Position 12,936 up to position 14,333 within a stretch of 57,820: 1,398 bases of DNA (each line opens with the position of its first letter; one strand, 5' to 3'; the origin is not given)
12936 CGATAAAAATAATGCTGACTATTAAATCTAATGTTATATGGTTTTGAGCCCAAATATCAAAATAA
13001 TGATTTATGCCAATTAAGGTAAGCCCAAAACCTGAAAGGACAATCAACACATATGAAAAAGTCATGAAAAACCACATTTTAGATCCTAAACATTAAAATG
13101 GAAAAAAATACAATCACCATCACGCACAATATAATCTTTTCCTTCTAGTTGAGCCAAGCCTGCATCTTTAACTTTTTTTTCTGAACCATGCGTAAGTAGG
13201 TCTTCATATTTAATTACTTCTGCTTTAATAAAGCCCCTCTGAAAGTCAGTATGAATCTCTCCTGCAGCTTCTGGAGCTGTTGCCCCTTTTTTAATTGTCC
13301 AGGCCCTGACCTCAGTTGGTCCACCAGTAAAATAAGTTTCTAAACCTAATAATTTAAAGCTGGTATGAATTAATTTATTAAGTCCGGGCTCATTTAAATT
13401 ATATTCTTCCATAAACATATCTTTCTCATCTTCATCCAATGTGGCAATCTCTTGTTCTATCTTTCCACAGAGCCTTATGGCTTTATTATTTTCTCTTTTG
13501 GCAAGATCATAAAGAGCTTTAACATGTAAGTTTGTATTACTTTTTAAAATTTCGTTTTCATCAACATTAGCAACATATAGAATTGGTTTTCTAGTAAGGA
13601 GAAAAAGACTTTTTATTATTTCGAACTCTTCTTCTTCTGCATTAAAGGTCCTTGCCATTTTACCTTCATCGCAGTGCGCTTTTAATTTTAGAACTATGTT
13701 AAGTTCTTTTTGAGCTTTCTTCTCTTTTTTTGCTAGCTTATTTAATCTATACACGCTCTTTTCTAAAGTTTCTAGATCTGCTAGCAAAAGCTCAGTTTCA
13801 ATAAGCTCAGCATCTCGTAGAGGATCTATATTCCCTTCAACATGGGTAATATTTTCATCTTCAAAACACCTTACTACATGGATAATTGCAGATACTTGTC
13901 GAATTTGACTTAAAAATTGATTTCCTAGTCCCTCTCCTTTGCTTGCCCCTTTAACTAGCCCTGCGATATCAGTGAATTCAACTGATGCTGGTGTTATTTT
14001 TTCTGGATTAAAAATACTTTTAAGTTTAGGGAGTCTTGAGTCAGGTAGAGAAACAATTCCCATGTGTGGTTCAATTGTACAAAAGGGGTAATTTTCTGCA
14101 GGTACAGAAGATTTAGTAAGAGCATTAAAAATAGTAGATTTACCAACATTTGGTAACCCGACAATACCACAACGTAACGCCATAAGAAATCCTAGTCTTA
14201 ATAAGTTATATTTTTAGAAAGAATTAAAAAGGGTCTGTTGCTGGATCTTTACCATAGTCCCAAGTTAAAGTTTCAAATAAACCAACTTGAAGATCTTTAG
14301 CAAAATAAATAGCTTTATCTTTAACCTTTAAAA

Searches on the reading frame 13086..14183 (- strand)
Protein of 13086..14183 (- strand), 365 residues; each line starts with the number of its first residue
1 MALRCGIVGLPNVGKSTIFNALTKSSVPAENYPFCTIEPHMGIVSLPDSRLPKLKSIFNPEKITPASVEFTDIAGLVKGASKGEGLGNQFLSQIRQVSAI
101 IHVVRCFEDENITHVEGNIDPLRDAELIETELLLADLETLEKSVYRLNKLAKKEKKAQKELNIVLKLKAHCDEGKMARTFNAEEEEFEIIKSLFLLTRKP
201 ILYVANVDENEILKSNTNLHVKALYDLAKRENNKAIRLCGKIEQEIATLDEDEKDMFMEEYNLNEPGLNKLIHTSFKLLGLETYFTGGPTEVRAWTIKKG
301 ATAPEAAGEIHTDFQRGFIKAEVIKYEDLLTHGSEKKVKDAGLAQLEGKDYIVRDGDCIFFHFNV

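Call 36: search_protein_families(library=ncbifam, proteins=[window:13086-14183:-], max_evalue=0.00001)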
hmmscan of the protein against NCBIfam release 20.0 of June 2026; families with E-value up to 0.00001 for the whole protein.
window:13086-14183:- (365 aa): 9 families
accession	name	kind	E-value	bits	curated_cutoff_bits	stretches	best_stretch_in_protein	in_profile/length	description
TIGR00092.1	TIGR00092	equivalog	7.6e-147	489.2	279.2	1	1-365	1-368/368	redox-regulated ATPase YchF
NF007171.0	PRK09602.1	subfamily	9.6e-39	133.3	387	1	3-206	3-226/397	YchF-related putative GTPase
NF008955.0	PRK12297.1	equivalog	2.1e-22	79.6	406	1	5-264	162-386/429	GTPase ObgE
NF008956.1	PRK12299.1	equivalog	5.5e-22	78.2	300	1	5-166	161-295/327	GTPase ObgE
TIGR02729.1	Obg_CgtA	equivalog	6.3e-22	78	280.25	1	5-173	160-303/329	Obg family GTPase CgtA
NF008954.1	PRK12296.1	equivalog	2.2e-17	62.6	377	1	6-136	163-270/470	GTPase ObgE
TIGR00231.1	small_GTP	domain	1.8e-07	31.1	42.5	1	4-105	5-92/164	GTP-binding protein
TIGR03156.1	GTP_HflX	equivalog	3.7e-07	29.4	216.75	1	5-49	192-236/351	GTPase HflX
TIGR00437.1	feoB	equivalog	2e-06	26.8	315.65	1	9-48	1-40/594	ferrous iron transport protein B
